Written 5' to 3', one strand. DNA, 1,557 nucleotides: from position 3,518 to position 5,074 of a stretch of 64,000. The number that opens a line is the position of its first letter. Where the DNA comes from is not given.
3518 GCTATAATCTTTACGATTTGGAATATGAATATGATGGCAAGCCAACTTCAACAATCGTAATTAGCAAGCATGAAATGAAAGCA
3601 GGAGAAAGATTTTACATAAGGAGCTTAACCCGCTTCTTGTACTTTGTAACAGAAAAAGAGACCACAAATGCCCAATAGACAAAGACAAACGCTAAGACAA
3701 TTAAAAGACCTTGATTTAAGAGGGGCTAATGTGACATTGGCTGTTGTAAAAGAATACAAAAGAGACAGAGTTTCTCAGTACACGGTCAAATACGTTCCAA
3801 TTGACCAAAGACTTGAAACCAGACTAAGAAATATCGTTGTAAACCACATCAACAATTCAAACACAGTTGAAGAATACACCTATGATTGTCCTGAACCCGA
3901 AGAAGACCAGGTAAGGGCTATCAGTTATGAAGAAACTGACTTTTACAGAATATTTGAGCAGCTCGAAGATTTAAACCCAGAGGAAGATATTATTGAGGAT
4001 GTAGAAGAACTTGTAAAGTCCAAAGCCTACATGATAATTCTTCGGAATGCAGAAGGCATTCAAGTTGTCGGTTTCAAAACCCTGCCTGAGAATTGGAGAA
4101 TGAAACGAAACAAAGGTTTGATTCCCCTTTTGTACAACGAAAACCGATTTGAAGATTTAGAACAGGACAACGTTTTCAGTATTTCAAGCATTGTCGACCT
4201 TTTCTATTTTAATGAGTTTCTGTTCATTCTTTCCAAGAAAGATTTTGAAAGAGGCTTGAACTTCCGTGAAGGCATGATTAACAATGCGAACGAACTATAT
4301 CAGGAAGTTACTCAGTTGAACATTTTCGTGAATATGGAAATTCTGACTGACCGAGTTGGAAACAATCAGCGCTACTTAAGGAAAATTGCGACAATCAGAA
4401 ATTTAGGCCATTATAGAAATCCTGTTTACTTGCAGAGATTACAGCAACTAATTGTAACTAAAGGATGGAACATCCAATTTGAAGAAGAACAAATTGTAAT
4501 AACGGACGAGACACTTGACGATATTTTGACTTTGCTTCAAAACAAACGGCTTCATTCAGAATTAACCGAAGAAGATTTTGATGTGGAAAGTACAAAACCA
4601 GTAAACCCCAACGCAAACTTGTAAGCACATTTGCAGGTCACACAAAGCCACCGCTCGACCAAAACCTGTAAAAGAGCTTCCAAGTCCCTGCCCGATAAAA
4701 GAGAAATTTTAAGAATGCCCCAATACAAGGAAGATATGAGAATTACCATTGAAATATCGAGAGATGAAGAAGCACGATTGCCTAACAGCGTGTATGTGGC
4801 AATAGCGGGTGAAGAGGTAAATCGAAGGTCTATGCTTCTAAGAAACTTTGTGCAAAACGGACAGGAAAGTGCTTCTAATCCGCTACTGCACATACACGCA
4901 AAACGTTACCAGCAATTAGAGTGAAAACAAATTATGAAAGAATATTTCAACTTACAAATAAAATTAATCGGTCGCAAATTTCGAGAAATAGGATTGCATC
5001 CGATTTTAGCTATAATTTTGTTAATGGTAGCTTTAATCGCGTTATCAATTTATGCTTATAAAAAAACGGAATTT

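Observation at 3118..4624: Two-gene module (4-TM protein plus 318-aa soluble protein) translationally coupled to the 3' end of a type I R-M operon: Kiwa-like or a new partner system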

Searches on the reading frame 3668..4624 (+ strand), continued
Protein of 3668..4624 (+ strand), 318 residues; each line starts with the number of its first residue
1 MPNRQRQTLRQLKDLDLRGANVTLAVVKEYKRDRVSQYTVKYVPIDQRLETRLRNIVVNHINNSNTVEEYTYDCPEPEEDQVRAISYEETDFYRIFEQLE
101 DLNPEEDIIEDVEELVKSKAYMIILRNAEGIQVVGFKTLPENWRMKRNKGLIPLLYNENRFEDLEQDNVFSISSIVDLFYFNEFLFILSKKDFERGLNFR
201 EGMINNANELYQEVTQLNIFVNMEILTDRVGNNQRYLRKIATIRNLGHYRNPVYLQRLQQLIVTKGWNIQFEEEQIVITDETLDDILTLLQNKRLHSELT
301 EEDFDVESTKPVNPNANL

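Call 70: find_encoding_contigs(protein=P0408, flank=10000, max_places=4)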
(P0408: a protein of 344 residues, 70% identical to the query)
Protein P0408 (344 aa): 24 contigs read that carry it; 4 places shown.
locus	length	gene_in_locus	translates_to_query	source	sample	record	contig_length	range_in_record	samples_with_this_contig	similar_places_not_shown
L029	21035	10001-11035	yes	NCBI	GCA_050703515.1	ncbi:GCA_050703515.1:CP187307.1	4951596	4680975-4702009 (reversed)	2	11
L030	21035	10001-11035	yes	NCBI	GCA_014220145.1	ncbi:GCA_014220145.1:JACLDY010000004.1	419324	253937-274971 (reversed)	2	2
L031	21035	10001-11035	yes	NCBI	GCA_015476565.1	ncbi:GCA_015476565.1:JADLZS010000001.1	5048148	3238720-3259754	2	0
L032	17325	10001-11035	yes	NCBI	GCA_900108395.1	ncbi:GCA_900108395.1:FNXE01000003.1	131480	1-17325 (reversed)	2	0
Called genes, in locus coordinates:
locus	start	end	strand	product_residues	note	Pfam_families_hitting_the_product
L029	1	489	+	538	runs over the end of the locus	PF02384:N6_Mtase, PF07669:Eco57I, PF22837:M_Eco57I_C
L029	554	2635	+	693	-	PF11398:DUF2813 (faint), PF13175:AAA_15, PF13304:AAA_21 (faint), PF20469:OLD-like_TOPRIM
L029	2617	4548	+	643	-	PF00580:UvrD-helicase, PF13245:AAA_19, PF13604:AAA_30 (weak), PF01443:Viral_helicase1 (faint), PF13361:UvrD_C (faint), PF00580:UvrD-helicase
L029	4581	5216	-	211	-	-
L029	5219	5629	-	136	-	PF11888:DUF3408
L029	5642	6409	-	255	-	PF09140:MipZ, PF10609:ParA, PF13614:AAA_31, PF01656:CbiA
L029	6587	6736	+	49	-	-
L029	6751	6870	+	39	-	-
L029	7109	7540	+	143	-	PF19514:MobC_2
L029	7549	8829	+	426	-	PF03432:Relaxase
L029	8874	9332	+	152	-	PF01022:HTH_5, PF13412:HTH_24, PF13601:HTH_34 (weak)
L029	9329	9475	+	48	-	-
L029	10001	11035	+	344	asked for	PF13495:Phage_int_SAM_4, PF02899:Phage_int_SAM_1, PF00589:Phage_integrase, PF22823:MrpR_C_cat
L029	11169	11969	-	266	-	PF00398:RrnaAD, PF13649:Methyltransf_25 (weak)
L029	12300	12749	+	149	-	PF22028:DUF6934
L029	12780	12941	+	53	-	-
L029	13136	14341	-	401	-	PF01610:DDE_Tnp_ISL3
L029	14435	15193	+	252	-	PF00753:Lactamase_B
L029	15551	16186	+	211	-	PF13532:2OG-FeII_Oxy_2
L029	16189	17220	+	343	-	PF00580:UvrD-helicase (faint), PF13245:AAA_19 (weak), PF01443:Viral_helicase1 (faint), PF13361:UvrD_C (weak)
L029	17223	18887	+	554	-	PF22546:2CompART, PF22545:2CompARG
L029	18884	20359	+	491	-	-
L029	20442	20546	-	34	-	-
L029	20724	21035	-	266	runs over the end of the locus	PF00398:RrnaAD, PF13649:Methyltransf_25 (weak)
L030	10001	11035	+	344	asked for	PF13495:Phage_int_SAM_4, PF02899:Phage_int_SAM_1, PF00589:Phage_integrase, PF22823:MrpR_C_cat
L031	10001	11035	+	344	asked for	PF13495:Phage_int_SAM_4, PF02899:Phage_int_SAM_1, PF00589:Phage_integrase, PF22823:MrpR_C_cat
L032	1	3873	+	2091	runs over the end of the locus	PF24883:NPHP3_N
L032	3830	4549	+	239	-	-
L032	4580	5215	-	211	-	-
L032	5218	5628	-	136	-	PF11888:DUF3408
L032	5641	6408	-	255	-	PF09140:MipZ, PF10609:ParA, PF13614:AAA_31, PF01656:CbiA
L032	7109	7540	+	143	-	PF19514:MobC_2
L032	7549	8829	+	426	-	PF03432:Relaxase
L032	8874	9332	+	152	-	PF01022:HTH_5, PF13412:HTH_24, PF13601:HTH_34 (weak)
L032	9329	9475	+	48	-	-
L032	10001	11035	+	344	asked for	PF13495:Phage_int_SAM_4, PF02899:Phage_int_SAM_1, PF00589:Phage_integrase, PF22823:MrpR_C_cat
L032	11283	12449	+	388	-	PF01266:DAO (faint), PF01494:FAD_binding_3, PF07992:Pyr_redox_2 (weak), PF13450:NAD_binding_8 (weak), PF13738:Pyr_redox_3 (faint)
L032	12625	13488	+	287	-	PF04439:Adenyl_transf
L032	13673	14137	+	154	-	PF00583:Acetyltransf_1, PF13673:Acetyltransf_10, PF13508:Acetyltransf_7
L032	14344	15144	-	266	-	PF00398:RrnaAD, PF13649:Methyltransf_25 (weak)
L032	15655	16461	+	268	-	PF00809:Pterin_bind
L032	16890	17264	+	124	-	PF01022:HTH_5, PF13412:HTH_24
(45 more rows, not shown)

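Call 71: find_encoding_contigs(protein=P0402, flank=10000, max_places=2)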
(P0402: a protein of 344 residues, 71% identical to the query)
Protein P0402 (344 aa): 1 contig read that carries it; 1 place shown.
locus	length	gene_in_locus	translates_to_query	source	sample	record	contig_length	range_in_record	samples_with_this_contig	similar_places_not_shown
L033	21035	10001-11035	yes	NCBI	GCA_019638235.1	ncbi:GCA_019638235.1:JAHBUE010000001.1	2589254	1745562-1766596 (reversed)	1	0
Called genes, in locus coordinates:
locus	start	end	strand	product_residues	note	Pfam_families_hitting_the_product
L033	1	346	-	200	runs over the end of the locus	PF22381:Staph_reg_Sar_Rot (weak), PF12802:MarR_2, PF13463:HTH_27 (weak), PF22166:WHD_ArnR1 (weak), PF01047:MarR (weak)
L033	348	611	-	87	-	PF09630:DUF2024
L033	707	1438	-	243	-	-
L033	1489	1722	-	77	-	-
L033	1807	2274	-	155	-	PF01814:Hemerythrin (faint)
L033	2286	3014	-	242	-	PF04405:ScdA_N, PF01814:Hemerythrin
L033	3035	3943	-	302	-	PF03301:Trp_dioxygenase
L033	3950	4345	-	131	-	PF01152:Bac_globin (weak)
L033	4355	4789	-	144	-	PF02082:Rrf2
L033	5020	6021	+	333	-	PF00044:Gp_dh_N, PF02800:Gp_dh_C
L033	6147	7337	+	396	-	PF00226:DnaJ, PF13428:TPR_14 (faint)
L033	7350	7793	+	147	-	-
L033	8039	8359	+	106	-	-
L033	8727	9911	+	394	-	PF00202:Aminotran_3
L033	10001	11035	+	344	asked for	PF13495:Phage_int_SAM_4, PF00589:Phage_integrase, PF22823:MrpR_C_cat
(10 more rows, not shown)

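Call 87: find_related_loci(query=window:3668-4624:+, collection=metagenome_contigs, flank=7000)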
Query window:3668-4624:+ (318 aa) in metagenome_contigs; peptide patterns used: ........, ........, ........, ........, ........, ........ (x = any residue, [..] = any of these).
68 stretches matched a pattern; 21 encode a relative of the query (tblastn E <= 1e-3); 21 distinct loci.
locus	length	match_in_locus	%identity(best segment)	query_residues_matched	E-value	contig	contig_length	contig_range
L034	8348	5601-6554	99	1-318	0e+0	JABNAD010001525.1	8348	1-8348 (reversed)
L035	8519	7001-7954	99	1-318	0e+0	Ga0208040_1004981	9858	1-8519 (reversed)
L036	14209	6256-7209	98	1-318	0e+0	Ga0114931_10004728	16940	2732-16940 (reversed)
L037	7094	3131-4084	97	1-318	0e+0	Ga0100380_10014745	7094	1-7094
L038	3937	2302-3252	93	1-317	0e+0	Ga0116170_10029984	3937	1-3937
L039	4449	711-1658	88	1-316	0e+0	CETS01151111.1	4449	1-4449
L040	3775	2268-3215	88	1-316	0e+0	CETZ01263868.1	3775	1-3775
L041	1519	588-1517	90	1-310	0e+0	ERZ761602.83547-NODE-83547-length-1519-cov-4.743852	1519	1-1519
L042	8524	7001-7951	85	1-317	0e+0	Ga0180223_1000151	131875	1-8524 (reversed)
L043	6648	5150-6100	85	1-317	0e+0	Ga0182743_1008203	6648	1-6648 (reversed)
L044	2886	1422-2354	75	1-311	2e-176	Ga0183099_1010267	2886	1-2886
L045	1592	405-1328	75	5-312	7e-172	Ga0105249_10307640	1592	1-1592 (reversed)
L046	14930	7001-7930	77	1-312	2e-156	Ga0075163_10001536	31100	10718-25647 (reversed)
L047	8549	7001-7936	66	6-317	2e-143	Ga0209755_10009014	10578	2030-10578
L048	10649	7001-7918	70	1-308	4e-140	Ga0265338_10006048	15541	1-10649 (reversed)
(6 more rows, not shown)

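Call 90: search_protein_families(library=pfam, proteins=[L046:7942-8772:+, L046:8832-10124:+, L046:348-806:+, L046:11127-11891:+, L046:12077-12553:+, L046:12553-13230:+, L046:13835-14341:+], max_evalue=0.01)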
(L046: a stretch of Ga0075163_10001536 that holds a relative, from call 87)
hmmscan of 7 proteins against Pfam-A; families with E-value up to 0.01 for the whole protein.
L046:7942-8772:+ (276 aa): 1 family
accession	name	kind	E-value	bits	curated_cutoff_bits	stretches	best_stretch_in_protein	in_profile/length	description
PF02498.22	Bro-N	-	3.8e-11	43.9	25.6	1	11-106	1-92/96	BRO family, N-terminal domain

L046:8832-10124:+ (430 aa): 2 families
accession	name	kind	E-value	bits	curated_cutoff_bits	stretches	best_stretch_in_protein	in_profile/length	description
PF00665.32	rve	-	3.5e-12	46.9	32.6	1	228-321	2-92/102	Integrase core domain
PF13683.12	rve_3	-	3e-07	30.5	26.5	1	333-386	15-67/67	Integrase core domain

L046:348-806:+ (152 aa): 0 families

L046:11127-11891:+ (254 aa): 0 families

L046:12077-12553:+ (158 aa): 2 families
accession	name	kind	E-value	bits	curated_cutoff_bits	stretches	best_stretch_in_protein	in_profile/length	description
PF01541.30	GIY-YIG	-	0.0002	22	22.6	1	77-143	11-71/78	GIY-YIG catalytic domain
PF20815.3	GIY_YIG_2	-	0.0021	18.5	22.4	0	75-98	28-52/153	GIY-YIG catalytic domain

L046:12553-13230:+ (225 aa): 3 families
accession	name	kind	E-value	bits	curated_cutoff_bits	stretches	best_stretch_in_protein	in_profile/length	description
PF04471.18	Mrr_cat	-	8.1e-21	74.7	21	1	1-102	4-105/115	Restriction endonuclease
PF13156.12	Mrr_cat_2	-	0.00055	20.3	22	1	17-104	17-106/127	Restriction endonuclease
PF22722.2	NA-iREase1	-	0.0078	16.6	27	0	7-88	2-83/106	NACHT-associated inactive Restriction Endonuclease 1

L046:13835-14341:+ (168 aa): 0 families

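Call 91: search_protein_families(library=padloc, proteins=[L046:7942-8772:+, L046:8832-10124:+, L046:5287-6444:+, L046:3687-5297:+, L015:95-1195:+, L015:1198-2151:+, L015:2158-3411:+], max_evalue=0.001)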
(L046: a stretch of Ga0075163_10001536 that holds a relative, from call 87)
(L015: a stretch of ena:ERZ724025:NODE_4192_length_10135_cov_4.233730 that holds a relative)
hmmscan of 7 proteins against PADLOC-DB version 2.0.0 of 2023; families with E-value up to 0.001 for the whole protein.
L046:7942-8772:+ (276 aa): 3 families
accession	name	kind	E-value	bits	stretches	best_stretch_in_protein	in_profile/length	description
PDLC04920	PDC-S13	-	5.5e-127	421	1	3-271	6-274/286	-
PDLC04841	PDC-S04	-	2.3e-18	64.9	1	3-106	6-112/292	-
PDLC04962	PDC-S22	-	9.2e-06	22.9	1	100-220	128-240/281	-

L046:8832-10124:+ (430 aa): 0 families

L046:5287-6444:+ (385 aa): 74 families (the best 25 are shown)
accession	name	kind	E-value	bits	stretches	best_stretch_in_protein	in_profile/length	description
PDLC03141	Specificity_I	-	4.2e-90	300.7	1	4-383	3-380/382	Type I specificity subunit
PDLC03128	Specificity_I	-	1.3e-45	153.9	2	201-359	7-165/392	Type I specificity subunit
PDLC03102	Specificity_I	-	4e-40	136.1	2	213-355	30-172/376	Type I specificity subunit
PDLC03148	Specificity_I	-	2.1e-28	97.3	2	2-190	32-217/453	Type I specificity subunit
PDLC03079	Specificity_I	-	1.9e-26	91.3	2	246-385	306-447/470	Type I specificity subunit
PDLC03169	Specificity_I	-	2e-20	71.6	2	3-163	219-384/461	Type I specificity subunit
PDLC03100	Specificity_I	-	2.5e-20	71.3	2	216-383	221-390/392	Type I specificity subunit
PDLC03069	Specificity_I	-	2.1e-19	67.9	1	5-385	1-387/387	Type I specificity subunit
PDLC03090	Specificity_I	-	2.9e-19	67.6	2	4-185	21-200/434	Type I specificity subunit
PDLC03187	Specificity_I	-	5.9e-19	66.5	1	16-159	12-151/374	Type I specificity subunit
PDLC03087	Specificity_I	-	2.8e-18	64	2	3-167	222-387/418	Type I specificity subunit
PDLC03089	Specificity_I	-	3.9e-17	60.5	2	1-167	1-171/446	Type I specificity subunit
PDLC03125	Specificity_I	-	5.6e-17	59.6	1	10-167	203-358/394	Type I specificity subunit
PDLC04137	mad5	-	7.8e-17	59.5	2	197-384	3-188/392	mads_5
PDLC03129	Specificity_I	-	3e-16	57.2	1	284-385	295-396/431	Type I specificity subunit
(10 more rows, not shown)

L046:3687-5297:+ (536 aa): 54 families (the best 25 are shown)
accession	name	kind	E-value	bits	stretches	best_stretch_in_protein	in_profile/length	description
PDLC03025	MTase_I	-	2.5e-180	598.9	1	28-471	2-432/569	Type I methyltransferase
PDLC03021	MTase_I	-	1.2e-150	500.6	1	29-528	3-489/491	Type I methyltransferase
PDLC03026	MTase_I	-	4.9e-70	235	1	43-529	19-478/487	Type I methyltransferase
PDLC04134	mad2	-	1.1e-63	213.8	1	20-458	133-486/492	mads_2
PDLC03036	MTase_I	-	5.3e-63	211.4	1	10-430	5-444/635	Type I methyltransferase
PDLC03031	MTase_I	-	7.7e-31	105.1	1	158-417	137-403/834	Type I methyltransferase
PDLC03022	MTase_I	-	1.5e-29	100.9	1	163-424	145-413/857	Type I methyltransferase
PDLC03029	MTase_I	-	1.4e-28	97.8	1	143-402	114-389/661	Type I methyltransferase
PDLC03035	MTase_I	-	6.4e-28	95.7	1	158-421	130-391/653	Type I methyltransferase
PDLC03039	MTase_I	-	4.8e-27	92.4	1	164-403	128-365/708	Type I methyltransferase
PDLC03038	MTase_I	-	2.6e-25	86.5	1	161-403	127-367/896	Type I methyltransferase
PDLC03018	MTase_I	-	2.7e-25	86.9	1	6-258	151-364/749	Type I methyltransferase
PDLC03240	MTase_II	-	1.2e-20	71.9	1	142-417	123-382/511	Type II methyltransferase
PDLC03318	MTase_II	-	1.3e-20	71.4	1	145-248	289-389/723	Type II methyltransferase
PDLC03033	MTase_I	-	1.3e-18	65.2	1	161-476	157-482/541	Type I methyltransferase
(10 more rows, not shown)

L015:95-1195:+ (366 aa): 0 families

L015:1198-2151:+ (317 aa): 0 families

L015:2158-3411:+ (417 aa): 1 family
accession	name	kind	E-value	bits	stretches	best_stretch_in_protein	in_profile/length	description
PDLC01170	TPR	-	5.3e-32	109.5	1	6-416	10-367/368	TPR repeats containing protein fused to cold shock-like domain (OB-fold)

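Call 99: find_encoding_contigs(protein=P0391, flank=8000, max_places=8)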
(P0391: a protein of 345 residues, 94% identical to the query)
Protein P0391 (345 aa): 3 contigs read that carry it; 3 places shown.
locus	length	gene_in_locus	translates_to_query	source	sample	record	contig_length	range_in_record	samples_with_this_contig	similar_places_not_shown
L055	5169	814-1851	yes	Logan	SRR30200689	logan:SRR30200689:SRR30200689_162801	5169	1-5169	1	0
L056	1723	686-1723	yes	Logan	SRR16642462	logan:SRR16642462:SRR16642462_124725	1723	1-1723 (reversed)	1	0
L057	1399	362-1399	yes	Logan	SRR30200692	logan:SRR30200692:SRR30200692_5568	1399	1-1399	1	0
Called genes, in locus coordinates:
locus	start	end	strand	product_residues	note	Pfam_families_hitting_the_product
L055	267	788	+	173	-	PF02357:NusG (weak)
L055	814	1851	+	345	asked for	PF02899:Phage_int_SAM_1 (faint), PF13495:Phage_int_SAM_4, PF00589:Phage_integrase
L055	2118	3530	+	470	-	PF13495:Phage_int_SAM_4, PF00589:Phage_integrase, PF22823:MrpR_C_cat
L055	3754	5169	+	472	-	?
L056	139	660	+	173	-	PF02357:NusG (weak)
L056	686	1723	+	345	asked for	PF02899:Phage_int_SAM_1 (faint), PF13495:Phage_int_SAM_4, PF00589:Phage_integrase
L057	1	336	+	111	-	?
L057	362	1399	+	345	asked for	PF02899:Phage_int_SAM_1 (faint), PF13495:Phage_int_SAM_4, PF00589:Phage_integrase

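Call 110: search_dna_similar(query=L012:838-1875:+, collection=plasmids, mode=protein, max_evalue=1e-60, max_rows=15)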
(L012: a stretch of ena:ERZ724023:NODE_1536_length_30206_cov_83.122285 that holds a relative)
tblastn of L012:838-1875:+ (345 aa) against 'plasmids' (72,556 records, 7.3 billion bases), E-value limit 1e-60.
Records with a match: 38; places in all: 43; records where one place covers at least 80% of the query: 3.
Best place of each record, by identity: 60-80% 3; <60% 35.
By first word of the organism name: Acinetobacter 24; Klebsiella 4; Chryseobacterium 2; Flagellimonas 1; Arenibacter 1; Pontibacter 1; Chondrinema 1; Aeromonas 1; uncultured 1; Rufibacter 1; and 1 more.
By predicted mobility (MOB-suite, as given by PLSDB): mobilizable 22; non-mobilizable 9; conjugative 7.
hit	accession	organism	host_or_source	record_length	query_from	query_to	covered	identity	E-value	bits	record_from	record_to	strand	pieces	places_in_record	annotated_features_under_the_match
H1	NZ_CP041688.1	Chryseobacterium sp. SNU WT5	Rainbow trout,Whole genome ...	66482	1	345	100%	62.4%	1e-136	435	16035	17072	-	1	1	site-specific tyrosine recombinase/integron integrase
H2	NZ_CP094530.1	Chryseobacterium oryzae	Single cell,Andong Sikhe (Andong rice ...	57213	2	345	100%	60.9%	2e-132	423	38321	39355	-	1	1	site-specific integrase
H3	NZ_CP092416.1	Flagellimonas marinaquae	Galaxea fascicularis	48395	73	344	79%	47.1%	5e-69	241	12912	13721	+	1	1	xerA: site-specific tyrosine recombinase/integron integrase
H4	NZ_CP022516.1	Arenibacter algicola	Skeletonema marinoi strain ST54,Cell ...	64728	73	344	79%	47.1%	5e-69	241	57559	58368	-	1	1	site-specific tyrosine recombinase/integron integrase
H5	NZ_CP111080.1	Pontibacter kalidii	whole organism,rhizosphere soil of ...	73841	7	345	98%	35.5%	1e-61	220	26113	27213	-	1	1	tyrosine-type recombinase/integrase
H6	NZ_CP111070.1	Chondrinema litorale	Seaweed,red alga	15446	74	345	79%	43.2%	8e-63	223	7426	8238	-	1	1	site-specific integrase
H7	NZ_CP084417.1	Klebsiella michiganensis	Homo sapiens,Single strain,sputum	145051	122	345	65%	51.8%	4e-64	227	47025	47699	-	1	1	tyrosine-type recombinase/integrase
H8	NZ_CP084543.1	Klebsiella michiganensis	Homo sapiens,Single strain,sputum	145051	122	345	65%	51.8%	4e-64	227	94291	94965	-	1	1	tyrosine-type recombinase/integrase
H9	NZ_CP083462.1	Aeromonas veronii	-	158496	122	345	65%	51.3%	7e-63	223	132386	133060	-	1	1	tyrosine-type recombinase/integrase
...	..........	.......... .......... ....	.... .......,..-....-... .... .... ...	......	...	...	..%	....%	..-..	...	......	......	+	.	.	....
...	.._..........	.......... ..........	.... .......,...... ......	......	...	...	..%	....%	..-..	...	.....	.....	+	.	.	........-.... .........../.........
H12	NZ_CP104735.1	Acinetobacter baylyi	pig,mixed culture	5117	120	345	66%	50.4%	2e-65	230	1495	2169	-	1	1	tyrosine-type recombinase/integrase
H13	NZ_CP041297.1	Acinetobacter indicus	cow,cell culture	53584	120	345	66%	50.4%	2e-65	230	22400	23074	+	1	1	tyrosine-type recombinase/integrase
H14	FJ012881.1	uncultured bacterium HH1107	-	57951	120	345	66%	50.4%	2e-65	230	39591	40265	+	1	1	tpnF: TnpF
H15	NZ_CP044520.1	Acinetobacter baumannii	duck,feces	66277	120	345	66%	50.4%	2e-65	230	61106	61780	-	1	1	tyrosine-type recombinase/integrase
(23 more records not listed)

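Call 111: get_annotated_region(hit=H1, flank=9000)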
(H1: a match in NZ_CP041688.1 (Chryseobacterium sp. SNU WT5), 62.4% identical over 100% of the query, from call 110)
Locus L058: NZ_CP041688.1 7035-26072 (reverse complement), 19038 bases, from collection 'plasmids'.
description: Chryseobacterium sp. SNU WT5 plasmid unnamed1, complete sequence
organism: Chryseobacterium sp. SNU WT5 (NCBI taxid 2594269)
taxonomy: Bacteria; Bacteroidota; Flavobacteriia; Flavobacteriales; Weeksellaceae; Chryseobacterium; Chryseobacterium sp. SNU WT5
host: -; source: Rainbow trout,Whole genome sequence,kidney; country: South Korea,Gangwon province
typing (MOB-suite, as given by PLSDB): non-mobilizable
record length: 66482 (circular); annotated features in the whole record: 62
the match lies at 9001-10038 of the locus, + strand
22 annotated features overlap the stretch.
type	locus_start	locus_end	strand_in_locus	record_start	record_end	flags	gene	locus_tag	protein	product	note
CDS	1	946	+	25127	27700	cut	cphA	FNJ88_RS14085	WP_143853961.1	cyanophycin synthetase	GO:0051235 - maintenance of location [Evidence IEA]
CDS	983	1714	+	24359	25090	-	-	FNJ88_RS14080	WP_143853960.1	DUF3891 family protein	-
CDS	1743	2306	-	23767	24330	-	-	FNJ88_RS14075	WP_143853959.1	recombinase family protein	GO:0006310 - DNA recombination [Evidence IEA]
CDS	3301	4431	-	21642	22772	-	-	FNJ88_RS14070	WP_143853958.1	hypothetical protein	-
CDS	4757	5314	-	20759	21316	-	-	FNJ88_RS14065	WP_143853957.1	hypothetical protein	-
CDS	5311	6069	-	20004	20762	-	-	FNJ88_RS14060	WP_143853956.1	ParA family protein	-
CDS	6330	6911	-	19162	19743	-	-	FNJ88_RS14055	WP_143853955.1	hypothetical protein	-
CDS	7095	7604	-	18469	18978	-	-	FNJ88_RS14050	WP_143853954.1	hypothetical protein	-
CDS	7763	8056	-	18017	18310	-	-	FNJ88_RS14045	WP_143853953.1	hypothetical protein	-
CDS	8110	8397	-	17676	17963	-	-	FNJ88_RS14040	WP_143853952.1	DUF6876 family protein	-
CDS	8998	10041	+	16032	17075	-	-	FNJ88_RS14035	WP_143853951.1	site-specific tyrosine recombinase/integron integrase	-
CDS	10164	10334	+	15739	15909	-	-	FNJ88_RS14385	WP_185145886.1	hypothetical protein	-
CDS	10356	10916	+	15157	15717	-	-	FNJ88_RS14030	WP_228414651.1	Crp/Fnr family transcriptional regulator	GO:0006355 - regulation of DNA-templated transcription [Evidence IEA]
CDS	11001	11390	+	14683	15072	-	-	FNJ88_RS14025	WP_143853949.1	RidA family protein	-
CDS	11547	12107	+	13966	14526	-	-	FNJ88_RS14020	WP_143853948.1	hypothetical protein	-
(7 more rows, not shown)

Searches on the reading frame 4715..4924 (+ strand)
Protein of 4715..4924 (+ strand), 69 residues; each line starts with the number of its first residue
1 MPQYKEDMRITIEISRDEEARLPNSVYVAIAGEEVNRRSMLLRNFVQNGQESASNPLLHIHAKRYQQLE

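Call 21: search_protein_families(library=ncbifam, proteins=[window:4715-4924:+], max_evalue=0.01)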
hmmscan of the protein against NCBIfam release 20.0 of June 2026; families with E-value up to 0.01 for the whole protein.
window:4715-4924:+ (69 aa): 0 families

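Call 36: search_protein_families(library=padloc, proteins=[window:4715-4924:+], max_evalue=0.001)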
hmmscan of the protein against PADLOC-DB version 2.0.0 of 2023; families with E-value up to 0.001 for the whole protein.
window:4715-4924:+ (69 aa): 0 families
